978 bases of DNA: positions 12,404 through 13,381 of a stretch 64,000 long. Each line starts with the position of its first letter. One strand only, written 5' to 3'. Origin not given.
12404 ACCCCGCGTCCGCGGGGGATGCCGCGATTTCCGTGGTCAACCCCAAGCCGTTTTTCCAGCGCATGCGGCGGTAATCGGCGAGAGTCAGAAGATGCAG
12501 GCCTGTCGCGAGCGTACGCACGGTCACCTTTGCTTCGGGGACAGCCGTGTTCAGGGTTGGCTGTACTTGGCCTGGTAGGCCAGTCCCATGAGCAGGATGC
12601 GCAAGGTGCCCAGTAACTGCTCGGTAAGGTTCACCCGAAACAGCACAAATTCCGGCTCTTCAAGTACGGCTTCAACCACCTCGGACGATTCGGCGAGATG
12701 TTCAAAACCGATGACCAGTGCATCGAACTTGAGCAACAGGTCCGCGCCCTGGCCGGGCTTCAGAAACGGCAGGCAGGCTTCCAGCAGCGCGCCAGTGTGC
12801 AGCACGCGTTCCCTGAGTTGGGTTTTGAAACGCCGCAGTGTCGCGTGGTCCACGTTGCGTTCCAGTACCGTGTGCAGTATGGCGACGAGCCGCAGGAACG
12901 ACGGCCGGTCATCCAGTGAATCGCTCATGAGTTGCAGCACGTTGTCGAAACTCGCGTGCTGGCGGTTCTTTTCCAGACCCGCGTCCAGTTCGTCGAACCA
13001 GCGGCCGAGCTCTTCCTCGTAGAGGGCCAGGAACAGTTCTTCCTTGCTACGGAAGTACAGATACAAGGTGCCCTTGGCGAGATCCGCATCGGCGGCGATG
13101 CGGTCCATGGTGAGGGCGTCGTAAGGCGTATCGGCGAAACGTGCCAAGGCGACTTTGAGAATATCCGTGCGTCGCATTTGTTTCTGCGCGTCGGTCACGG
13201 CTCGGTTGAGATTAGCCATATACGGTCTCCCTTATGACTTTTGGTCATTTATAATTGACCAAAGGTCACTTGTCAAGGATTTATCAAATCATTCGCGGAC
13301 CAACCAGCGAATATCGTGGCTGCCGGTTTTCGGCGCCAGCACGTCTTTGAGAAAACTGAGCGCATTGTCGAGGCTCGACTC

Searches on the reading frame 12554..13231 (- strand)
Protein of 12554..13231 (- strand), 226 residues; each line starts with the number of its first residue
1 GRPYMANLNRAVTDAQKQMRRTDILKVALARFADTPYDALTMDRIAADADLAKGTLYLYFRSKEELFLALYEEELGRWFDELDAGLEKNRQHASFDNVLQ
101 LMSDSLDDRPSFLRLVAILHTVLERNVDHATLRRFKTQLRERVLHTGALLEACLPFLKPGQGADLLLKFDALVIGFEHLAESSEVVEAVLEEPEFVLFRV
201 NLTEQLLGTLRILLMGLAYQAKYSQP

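Call 76: search_protein_families(library=pfam, proteins=[window:12554-13231:-])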
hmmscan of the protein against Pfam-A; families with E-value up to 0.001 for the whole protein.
window:12554-13231:- (226 aa): 2 families
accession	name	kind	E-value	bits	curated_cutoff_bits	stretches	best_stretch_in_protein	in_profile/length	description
PF17929.6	TetR_C_34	-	8.1e-26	90.9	26.3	1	99-216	3-120/120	Tetracyclin repressor-like, C-terminal domain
PF00440.29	TetR_N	-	8.3e-16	58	24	1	24-70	1-47/47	Bacterial regulatory proteins, tetR family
